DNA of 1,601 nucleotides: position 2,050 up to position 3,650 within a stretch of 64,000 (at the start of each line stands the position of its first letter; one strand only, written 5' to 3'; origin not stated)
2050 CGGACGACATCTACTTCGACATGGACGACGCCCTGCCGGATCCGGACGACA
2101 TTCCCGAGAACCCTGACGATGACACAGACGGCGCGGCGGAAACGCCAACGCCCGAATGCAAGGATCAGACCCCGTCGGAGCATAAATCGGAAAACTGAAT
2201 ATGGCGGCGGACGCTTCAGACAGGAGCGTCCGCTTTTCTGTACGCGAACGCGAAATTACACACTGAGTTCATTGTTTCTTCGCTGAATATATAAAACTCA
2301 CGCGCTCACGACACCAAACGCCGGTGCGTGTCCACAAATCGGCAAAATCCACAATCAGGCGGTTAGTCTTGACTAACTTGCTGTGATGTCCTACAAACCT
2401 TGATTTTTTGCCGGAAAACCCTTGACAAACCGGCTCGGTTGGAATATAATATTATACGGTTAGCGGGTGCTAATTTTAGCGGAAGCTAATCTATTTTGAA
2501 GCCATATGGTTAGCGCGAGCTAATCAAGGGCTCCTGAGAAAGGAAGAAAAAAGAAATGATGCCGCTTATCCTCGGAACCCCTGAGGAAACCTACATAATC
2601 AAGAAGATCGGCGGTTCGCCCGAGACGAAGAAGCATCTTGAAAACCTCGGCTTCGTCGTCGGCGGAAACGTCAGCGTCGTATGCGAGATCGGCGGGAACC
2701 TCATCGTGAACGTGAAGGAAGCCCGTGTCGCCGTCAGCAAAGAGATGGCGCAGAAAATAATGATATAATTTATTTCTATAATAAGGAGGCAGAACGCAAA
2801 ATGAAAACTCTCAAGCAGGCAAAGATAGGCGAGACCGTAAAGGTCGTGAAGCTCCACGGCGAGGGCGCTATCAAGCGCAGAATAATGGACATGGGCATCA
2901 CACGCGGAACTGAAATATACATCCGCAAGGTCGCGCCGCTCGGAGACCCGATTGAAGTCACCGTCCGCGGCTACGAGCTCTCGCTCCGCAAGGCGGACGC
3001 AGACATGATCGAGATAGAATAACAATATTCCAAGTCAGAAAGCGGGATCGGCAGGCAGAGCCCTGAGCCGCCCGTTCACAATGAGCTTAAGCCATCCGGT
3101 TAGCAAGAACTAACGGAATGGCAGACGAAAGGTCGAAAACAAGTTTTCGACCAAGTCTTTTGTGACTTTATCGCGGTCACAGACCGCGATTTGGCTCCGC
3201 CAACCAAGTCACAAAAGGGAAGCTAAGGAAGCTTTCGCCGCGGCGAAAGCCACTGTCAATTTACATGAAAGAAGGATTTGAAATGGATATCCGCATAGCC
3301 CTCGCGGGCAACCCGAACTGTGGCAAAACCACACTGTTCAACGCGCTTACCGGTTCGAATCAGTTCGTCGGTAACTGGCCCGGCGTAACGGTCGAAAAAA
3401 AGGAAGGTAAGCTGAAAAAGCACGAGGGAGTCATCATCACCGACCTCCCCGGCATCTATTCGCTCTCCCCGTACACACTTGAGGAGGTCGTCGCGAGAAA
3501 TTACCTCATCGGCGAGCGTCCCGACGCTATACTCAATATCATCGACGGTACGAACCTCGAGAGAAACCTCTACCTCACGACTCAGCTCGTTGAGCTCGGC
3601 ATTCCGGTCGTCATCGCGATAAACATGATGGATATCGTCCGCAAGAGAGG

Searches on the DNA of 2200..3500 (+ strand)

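Call 4: search_rna_families(source=window, start=2200, end=3500, threshold=evalue, max_evalue=10, show_alignments=3)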
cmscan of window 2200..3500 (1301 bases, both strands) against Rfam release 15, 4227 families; matches with E-value up to 10: 3.
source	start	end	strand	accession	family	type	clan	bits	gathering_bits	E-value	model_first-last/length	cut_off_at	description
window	2754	2854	+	RF02780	PutA_thermometer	Cis-reg; thermoregulator;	-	17.8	51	3.6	1-72/72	no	PutA 5' UTR thermometer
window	2531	2561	+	RF01100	PK-BYV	Cis-reg;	-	17.2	50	1.2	1-40/40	no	3'-terminal pseudoknot in BYV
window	3160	3216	+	RF00774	mir-360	Gene; miRNA;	-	16.8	60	3.1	1-62/62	no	mir-360 microRNA precursor family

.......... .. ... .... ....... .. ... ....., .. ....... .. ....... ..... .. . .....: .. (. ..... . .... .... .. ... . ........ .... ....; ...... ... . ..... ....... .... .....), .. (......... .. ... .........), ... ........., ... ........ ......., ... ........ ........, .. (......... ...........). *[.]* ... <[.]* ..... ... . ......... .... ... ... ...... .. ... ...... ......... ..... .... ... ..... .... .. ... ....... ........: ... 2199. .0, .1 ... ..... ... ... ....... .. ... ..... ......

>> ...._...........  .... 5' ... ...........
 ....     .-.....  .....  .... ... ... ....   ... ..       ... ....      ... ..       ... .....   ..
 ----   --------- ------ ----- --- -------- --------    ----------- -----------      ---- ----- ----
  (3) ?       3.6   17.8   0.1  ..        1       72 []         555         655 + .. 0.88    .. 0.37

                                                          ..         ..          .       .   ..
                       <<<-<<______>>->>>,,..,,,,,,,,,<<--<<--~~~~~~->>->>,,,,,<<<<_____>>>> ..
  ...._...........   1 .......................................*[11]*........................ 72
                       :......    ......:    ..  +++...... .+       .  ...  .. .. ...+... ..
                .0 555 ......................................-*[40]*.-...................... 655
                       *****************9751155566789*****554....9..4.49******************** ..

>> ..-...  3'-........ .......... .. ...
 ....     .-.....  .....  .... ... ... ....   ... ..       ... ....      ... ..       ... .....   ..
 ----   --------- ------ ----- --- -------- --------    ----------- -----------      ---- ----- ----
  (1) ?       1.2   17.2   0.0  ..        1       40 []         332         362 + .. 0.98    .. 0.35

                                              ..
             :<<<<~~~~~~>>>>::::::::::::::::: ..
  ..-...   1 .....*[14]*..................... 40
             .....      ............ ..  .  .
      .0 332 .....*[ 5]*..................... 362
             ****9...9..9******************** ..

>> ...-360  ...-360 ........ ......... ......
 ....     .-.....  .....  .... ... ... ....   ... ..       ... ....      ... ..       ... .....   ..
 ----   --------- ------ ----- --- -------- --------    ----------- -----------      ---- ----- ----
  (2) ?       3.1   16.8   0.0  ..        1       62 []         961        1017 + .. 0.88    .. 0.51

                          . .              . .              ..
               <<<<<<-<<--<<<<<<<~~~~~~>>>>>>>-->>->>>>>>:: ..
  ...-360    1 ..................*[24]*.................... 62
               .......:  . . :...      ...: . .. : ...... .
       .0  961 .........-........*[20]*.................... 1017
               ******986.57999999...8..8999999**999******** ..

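Call 34: build_rna_model(alignment_id=A3, structure=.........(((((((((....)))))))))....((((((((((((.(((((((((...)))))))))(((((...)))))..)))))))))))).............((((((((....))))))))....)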
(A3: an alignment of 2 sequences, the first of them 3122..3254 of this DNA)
Model R1 built from alignment A3 (2 sequences, 133 columns); structure: as given.
model positions 133; base pairs 43; branch points 3; effective number of sequences 0.61; information 0.59 bits per position. Calibrated on 0.2 Mb of random sequence (short: E-values are rough).
structure used (alignment columns):
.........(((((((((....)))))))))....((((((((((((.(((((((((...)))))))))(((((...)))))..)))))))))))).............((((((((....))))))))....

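Call 35: search_with_rna_model(model_id=R1, source=window, filters=off, max_evalue=10, show_alignments=4, make_alignment=true)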
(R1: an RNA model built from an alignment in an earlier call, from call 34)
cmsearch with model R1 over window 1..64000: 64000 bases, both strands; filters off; matches with E-value up to 10: 30.
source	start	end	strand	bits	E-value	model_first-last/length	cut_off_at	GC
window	3122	3254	+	169.8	3e-44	1-133/133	no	0.51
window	22689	22823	+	74.5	1.7e-18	1-133/133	no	0.44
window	3128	3241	-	24.3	6.5e-05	1-133/133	no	0.49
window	22800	22821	-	16.7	0.0074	108-129/133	no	0.59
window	39945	40014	-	14.3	0.033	1-133/133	no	0.46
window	12703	12793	+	10.6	0.32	1-133/133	no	0.64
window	9074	9161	+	10.4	0.36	1-133/133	no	0.56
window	60517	60626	-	10.4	0.37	1-133/133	no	0.57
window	54200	54324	+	9.1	0.82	1-133/133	no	0.58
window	20467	20551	-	8.7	1.1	1-133/133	no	0.62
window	14258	14378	+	8.3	1.3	1-133/133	no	0.45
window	46224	46307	-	8.2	1.4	1-133/133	no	0.54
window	24308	24398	+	7.9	1.7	1-133/133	no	0.53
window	3511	3588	-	7.7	1.9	1-133/133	no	0.55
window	56422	56527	+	7.4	2.3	1-133/133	no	0.59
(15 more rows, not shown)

Alignment A4: 30 matches aligned to the model, 263 columns, each read 5' to 3' on its own strand. Consensus structure (alignment columns), stored with it:
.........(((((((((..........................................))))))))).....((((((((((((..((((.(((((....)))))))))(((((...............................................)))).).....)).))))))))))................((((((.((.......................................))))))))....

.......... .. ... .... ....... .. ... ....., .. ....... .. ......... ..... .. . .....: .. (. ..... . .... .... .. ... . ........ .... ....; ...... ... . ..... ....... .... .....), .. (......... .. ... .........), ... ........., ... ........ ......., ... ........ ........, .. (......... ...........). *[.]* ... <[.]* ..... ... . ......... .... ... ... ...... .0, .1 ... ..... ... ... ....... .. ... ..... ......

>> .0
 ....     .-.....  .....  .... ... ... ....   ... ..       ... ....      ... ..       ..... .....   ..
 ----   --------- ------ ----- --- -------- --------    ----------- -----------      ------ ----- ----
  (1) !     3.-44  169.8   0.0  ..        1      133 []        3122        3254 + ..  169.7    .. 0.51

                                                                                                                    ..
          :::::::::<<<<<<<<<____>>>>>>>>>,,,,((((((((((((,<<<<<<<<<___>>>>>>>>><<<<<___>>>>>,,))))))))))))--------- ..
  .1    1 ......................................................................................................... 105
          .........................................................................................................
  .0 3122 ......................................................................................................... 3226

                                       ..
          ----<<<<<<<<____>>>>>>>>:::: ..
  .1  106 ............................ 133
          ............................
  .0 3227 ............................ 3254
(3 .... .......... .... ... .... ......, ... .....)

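Call 36: search_with_rna_model(model_id=R1, source=window, max_evalue=1e-10, make_alignment=true)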
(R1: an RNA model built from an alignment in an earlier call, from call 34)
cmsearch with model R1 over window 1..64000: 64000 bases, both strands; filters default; matches with E-value up to 1e-10: 2.
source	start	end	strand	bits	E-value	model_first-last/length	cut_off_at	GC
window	3122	3254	+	169.7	3.1e-44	1-133/133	no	0.51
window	22689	22823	+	74.5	1.7e-18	1-133/133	no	0.44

Alignment A5: 2 matches aligned to the model, 137 columns, each read 5' to 3' on its own strand. Consensus structure (alignment columns), stored with it:
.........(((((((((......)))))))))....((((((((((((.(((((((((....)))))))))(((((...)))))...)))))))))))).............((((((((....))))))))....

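Call 38: build_rna_model(alignment_id=A5)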
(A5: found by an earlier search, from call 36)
Model R2 built from alignment A5 (2 sequences, 137 columns); structure: stored with the alignment.
model positions 137; base pairs 43; branch points 3; effective number of sequences 0.88; information 0.589 bits per position. Calibrated on 0.2 Mb of random sequence (short: E-values are rough).
structure used (alignment columns):
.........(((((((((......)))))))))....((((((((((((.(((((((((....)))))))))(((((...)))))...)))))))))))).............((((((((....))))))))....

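Call 39: search_with_rna_model(model_id=R2, sources=[L001, L002, L003, L004, L005, L006, L007, L008, L009, L010, L011, L012, L013, L014, L015, L016, L017, L018, L019, L020, L021, L022, L023, L024, L025, L026, L027, L028, L029, L030, L031, L032, L033, L034, L035, L036, L037, L038, L039, L040, L041, L042, L043, L044, L045, L046, L047, L048, L049, L050, L051, L052, L053, L054, L055, L056, L057, L058, L059, L060, L061, L062, L063, L064, L065, L066, L067, L068, L069, L070, L071, L072, L073, L074, L075, L076, L077, L078, L079, L080, L082, L083, L084, L085, L086, L087, L088, L089, L090, L091, L092, L093, L094, L095, L096, L097, L098, L099, L100, L101], max_evalue=1, show_alignments=3)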
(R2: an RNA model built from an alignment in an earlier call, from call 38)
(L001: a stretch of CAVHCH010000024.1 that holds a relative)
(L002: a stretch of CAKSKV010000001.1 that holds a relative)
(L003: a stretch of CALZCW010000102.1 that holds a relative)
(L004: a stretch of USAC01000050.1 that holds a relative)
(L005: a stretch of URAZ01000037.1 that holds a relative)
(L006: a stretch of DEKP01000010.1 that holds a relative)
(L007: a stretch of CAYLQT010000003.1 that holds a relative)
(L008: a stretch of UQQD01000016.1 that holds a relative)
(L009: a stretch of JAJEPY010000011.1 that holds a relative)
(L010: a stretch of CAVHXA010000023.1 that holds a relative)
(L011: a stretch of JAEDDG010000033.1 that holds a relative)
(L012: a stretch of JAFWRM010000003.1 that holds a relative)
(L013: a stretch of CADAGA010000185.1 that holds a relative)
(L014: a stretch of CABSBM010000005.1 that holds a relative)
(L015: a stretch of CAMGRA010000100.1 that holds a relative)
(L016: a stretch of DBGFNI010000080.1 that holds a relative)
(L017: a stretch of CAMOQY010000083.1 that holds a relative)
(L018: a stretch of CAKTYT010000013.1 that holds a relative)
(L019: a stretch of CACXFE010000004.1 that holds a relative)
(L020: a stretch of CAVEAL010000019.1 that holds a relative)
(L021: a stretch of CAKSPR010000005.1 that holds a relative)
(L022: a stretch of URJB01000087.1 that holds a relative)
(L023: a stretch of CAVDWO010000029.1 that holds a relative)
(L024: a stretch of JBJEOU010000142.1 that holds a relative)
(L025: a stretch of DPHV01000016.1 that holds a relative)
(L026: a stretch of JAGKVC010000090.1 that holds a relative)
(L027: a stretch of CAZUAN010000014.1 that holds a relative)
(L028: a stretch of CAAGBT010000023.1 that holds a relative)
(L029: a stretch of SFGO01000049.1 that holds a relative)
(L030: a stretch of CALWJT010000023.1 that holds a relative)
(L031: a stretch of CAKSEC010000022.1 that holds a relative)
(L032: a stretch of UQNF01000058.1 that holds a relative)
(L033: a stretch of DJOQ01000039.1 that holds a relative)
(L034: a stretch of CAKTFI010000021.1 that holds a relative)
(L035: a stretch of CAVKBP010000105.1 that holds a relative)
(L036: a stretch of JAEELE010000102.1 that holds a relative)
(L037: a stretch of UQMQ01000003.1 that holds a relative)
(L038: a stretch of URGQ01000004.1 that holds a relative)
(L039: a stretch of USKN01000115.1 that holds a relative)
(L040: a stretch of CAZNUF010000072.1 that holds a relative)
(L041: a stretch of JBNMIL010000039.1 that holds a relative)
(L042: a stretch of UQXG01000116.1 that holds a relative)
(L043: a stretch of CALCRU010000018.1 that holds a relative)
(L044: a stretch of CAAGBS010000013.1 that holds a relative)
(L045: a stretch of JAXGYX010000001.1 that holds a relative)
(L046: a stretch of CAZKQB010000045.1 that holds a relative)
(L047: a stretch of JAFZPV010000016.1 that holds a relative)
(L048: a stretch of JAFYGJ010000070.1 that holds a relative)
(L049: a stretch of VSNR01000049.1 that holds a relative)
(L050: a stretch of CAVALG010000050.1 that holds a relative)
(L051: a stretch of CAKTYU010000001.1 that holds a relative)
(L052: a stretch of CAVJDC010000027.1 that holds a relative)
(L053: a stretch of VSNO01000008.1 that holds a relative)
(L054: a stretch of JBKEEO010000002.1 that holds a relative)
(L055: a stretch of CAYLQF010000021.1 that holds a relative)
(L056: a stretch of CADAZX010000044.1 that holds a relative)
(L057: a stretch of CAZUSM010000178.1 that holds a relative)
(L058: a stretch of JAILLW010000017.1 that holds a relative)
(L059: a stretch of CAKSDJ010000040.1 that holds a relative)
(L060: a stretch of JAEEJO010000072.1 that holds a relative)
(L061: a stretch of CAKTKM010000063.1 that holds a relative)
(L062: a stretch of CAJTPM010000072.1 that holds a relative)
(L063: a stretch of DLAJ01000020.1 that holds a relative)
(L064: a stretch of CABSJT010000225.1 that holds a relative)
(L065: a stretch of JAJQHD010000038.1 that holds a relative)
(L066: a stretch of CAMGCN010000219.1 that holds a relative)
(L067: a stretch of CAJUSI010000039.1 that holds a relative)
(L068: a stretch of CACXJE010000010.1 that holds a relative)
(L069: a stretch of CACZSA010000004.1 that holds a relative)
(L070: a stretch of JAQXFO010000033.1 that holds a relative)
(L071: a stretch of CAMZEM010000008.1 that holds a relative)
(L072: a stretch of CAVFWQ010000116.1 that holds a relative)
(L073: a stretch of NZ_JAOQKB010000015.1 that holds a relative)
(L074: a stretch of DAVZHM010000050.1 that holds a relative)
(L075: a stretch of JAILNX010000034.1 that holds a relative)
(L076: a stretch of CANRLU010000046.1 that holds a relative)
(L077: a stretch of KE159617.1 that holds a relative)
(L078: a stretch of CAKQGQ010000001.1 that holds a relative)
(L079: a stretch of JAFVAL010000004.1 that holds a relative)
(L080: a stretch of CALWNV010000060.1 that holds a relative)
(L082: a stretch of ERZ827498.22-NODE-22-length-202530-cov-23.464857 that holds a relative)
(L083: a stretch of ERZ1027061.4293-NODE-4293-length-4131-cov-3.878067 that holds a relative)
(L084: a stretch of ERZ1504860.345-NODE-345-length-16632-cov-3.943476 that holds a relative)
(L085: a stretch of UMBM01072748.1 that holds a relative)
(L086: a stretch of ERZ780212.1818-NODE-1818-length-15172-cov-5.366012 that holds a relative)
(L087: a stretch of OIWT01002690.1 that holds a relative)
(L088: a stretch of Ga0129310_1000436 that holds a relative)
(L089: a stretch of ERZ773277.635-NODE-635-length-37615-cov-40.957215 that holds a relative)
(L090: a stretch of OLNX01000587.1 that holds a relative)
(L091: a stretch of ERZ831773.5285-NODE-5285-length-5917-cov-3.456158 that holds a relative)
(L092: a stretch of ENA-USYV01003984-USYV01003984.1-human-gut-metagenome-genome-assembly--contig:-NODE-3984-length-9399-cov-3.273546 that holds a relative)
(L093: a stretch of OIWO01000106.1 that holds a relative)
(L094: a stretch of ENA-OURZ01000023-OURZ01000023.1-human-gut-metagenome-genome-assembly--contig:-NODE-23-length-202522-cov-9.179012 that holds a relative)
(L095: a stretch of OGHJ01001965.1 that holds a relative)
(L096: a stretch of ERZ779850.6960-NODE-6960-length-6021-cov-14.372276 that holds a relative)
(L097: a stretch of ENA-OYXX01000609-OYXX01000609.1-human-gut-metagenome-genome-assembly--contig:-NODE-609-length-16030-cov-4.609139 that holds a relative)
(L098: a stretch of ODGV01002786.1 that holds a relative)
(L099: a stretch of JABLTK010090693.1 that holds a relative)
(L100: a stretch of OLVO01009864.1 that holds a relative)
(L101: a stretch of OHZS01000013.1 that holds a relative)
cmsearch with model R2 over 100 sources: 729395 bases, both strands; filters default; matches with E-value up to 1: 3.
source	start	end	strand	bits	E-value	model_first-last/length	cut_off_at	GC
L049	2125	2227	+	25.4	0.0012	1-137/137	no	0.4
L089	5798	5945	-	18.3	0.066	1-137/137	no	0.55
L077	8283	8391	+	14.8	0.46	1-134/137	3'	0.3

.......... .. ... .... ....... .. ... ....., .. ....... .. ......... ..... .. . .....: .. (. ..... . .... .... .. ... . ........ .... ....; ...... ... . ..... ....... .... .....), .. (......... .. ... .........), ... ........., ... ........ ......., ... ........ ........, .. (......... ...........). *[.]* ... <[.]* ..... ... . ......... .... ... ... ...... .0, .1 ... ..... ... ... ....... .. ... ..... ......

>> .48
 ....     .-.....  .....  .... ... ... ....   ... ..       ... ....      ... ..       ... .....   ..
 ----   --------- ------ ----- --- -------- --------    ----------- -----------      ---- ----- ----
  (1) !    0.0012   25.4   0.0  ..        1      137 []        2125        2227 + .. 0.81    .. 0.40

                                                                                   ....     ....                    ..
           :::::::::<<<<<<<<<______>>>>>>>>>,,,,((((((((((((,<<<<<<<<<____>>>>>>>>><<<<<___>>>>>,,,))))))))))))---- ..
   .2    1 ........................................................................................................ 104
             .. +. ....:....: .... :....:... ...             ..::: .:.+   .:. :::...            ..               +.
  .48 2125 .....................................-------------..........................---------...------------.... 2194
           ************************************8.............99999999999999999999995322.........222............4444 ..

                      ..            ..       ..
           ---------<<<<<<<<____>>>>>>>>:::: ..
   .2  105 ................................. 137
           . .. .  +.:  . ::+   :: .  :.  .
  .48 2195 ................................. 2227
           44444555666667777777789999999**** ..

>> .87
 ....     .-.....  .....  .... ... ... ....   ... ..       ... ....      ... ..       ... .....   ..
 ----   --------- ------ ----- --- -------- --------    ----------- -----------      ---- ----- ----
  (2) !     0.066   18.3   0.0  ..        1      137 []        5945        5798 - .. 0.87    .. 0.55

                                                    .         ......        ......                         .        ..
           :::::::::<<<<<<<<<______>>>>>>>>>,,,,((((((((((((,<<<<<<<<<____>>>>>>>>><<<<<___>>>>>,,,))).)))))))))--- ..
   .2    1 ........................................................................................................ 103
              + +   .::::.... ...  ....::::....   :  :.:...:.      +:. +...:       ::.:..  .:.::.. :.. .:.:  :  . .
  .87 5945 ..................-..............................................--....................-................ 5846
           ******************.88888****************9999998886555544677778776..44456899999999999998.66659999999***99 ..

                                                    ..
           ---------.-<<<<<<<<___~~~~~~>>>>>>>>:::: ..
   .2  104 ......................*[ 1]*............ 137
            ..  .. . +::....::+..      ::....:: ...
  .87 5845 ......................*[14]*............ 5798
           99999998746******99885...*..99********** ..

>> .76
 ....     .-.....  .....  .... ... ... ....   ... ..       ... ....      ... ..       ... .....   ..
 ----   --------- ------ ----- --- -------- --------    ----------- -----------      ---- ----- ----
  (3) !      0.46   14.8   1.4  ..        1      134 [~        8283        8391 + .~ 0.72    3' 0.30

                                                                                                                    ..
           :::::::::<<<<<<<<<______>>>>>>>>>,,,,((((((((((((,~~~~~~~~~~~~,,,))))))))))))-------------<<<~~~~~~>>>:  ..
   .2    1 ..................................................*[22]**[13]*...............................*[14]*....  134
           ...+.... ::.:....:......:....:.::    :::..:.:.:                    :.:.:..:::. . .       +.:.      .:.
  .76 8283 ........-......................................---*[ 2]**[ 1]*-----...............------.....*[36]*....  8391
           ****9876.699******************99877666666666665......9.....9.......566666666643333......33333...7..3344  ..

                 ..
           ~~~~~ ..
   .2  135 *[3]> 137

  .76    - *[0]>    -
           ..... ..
